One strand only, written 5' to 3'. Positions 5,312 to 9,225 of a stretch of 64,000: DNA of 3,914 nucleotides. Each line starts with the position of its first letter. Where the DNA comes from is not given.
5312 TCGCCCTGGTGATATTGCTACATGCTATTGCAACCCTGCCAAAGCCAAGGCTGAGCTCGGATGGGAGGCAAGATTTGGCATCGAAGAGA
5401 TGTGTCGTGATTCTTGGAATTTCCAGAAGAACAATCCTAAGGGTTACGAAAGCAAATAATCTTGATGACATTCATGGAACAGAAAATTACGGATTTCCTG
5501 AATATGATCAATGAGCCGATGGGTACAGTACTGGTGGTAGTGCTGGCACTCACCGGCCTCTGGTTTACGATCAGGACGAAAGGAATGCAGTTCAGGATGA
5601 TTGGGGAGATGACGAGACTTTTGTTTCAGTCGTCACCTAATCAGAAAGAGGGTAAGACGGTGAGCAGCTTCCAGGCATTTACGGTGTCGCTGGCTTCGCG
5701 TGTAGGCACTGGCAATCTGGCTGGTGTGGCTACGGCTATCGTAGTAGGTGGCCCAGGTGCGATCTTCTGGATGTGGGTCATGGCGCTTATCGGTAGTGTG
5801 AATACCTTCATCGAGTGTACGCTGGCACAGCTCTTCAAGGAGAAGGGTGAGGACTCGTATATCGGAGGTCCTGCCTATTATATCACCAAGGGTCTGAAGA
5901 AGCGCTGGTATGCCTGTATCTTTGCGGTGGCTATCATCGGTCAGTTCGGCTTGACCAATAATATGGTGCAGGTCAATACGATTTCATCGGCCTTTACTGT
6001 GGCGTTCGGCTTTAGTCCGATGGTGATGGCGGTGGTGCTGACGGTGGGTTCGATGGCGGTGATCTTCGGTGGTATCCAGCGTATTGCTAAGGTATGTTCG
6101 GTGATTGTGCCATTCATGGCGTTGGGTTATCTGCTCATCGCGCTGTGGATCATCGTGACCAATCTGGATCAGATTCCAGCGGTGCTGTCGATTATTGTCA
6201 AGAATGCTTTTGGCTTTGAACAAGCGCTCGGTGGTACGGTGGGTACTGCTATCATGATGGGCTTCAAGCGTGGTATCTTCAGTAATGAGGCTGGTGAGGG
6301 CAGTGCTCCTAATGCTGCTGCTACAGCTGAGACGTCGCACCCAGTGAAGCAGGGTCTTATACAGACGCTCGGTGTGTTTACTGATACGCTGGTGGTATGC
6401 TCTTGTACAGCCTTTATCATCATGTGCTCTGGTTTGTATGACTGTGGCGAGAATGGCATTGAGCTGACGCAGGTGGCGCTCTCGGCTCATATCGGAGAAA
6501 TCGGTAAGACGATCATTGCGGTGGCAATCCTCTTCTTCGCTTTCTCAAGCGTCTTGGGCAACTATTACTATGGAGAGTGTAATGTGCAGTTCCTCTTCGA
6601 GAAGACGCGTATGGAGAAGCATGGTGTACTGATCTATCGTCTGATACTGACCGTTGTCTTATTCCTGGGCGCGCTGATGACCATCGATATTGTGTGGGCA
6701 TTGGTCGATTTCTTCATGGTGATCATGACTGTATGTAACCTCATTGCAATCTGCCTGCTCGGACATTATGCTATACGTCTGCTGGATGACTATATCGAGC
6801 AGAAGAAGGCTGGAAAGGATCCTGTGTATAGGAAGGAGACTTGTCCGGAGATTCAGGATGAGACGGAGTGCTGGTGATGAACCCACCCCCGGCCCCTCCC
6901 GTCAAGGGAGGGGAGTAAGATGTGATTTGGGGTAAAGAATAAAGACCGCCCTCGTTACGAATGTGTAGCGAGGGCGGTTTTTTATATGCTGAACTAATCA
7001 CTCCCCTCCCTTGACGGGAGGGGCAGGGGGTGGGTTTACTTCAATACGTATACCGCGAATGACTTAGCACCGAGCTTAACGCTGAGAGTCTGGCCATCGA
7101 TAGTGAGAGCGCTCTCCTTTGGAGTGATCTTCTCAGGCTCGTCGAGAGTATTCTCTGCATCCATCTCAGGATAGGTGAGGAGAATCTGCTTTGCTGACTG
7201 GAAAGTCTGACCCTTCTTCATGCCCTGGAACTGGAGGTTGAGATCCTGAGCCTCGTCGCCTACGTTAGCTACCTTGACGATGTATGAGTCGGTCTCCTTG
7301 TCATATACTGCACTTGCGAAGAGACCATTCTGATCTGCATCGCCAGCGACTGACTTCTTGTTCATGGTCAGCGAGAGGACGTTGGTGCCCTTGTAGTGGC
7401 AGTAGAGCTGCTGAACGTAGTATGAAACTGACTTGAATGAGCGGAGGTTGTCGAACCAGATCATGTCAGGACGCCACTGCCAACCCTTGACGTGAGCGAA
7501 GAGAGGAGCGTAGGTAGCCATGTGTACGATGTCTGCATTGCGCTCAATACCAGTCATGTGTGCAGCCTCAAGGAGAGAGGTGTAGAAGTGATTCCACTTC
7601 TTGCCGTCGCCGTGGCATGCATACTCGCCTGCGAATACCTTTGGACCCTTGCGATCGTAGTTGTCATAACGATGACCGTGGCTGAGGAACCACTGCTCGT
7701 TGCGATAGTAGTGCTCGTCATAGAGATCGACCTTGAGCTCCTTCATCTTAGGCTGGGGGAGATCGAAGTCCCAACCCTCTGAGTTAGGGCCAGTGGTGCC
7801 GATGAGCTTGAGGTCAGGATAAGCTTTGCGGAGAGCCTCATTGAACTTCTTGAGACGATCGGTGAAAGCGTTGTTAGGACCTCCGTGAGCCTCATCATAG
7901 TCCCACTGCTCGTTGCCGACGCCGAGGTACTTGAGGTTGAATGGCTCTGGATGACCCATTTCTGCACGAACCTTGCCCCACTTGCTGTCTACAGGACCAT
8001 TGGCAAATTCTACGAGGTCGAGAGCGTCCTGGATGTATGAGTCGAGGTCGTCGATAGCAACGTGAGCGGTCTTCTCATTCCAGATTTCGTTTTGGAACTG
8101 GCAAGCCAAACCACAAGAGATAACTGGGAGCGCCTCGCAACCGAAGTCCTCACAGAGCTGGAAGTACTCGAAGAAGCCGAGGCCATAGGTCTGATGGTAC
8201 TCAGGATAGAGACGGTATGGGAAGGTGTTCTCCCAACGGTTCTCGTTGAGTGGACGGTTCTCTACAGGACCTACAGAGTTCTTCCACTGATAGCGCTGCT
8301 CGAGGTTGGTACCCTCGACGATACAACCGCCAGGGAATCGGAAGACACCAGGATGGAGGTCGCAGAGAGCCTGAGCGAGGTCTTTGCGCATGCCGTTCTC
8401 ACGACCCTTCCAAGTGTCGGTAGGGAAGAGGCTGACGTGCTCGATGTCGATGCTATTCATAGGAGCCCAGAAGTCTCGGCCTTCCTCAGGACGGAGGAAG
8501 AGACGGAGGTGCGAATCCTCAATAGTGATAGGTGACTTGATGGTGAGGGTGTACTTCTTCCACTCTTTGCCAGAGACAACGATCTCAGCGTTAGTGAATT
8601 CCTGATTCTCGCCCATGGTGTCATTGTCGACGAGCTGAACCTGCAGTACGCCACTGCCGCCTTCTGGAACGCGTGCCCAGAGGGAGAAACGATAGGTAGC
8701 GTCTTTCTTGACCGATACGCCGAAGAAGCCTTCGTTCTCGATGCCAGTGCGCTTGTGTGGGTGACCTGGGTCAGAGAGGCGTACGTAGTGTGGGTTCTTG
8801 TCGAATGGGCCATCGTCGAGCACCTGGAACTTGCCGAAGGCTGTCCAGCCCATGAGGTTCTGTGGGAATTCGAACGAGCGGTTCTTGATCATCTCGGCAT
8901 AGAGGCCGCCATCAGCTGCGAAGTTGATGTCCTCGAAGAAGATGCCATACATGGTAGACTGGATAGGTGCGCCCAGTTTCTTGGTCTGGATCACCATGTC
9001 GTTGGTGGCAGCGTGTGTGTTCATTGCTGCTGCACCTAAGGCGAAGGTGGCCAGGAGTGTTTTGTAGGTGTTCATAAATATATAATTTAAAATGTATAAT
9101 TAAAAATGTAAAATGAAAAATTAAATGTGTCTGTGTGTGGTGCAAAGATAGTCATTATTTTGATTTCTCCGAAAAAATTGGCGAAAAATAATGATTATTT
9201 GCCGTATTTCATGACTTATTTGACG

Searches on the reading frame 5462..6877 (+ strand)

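Call 88: search_protein_families(library=pfam, proteins=[window:5462-6877:+], max_evalue=0.00001)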
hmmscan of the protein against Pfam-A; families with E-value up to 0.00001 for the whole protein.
window:5462-6877:+ (471 aa): 1 family
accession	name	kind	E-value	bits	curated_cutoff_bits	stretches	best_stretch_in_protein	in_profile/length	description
PF01235.23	Na_Ala_symp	-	8.2e-158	526.2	24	1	60-455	6-391/392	Sodium:alanine symporter family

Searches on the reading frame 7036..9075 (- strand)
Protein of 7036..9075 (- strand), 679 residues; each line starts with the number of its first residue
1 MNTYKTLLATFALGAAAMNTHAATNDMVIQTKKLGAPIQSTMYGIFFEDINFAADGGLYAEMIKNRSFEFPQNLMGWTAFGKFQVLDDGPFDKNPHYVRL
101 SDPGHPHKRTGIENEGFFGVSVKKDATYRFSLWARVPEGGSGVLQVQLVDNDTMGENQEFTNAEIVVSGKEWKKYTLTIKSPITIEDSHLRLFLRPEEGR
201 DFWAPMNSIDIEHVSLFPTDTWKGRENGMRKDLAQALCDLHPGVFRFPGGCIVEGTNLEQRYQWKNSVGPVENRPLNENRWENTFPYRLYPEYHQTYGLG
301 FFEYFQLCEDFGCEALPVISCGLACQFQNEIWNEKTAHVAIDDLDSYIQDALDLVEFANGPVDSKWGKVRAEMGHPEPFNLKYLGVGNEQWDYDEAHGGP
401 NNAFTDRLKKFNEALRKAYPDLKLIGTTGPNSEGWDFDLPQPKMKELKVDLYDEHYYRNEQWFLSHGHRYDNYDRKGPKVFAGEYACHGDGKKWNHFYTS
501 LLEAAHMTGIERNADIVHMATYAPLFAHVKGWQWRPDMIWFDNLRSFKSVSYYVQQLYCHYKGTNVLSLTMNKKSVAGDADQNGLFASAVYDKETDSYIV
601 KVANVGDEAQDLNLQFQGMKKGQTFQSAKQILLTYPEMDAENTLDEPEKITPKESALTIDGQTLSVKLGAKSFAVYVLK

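Call 88: search_protein_families(library=pfam, proteins=[window:7036-9075:-], max_evalue=0.00001)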
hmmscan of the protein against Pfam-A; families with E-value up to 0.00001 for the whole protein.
window:7036-9075:- (679 aa): 3 families
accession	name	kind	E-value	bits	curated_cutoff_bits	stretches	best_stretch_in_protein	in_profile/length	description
PF22848.2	ASD1_dom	-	5.6e-61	206.6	22.2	1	235-486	1-239/239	Alpha-L-arabinofuranosidase 1 domain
PF06964.18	Alpha-L-AF_C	-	1.3e-34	120.2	27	1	483-672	1-165/165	Alpha-L-arabinofuranosidase C-terminal domain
PF02018.23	CBM_4_9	-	8.2e-15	55.8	25.9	1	61-196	2-133/136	Carbohydrate binding domain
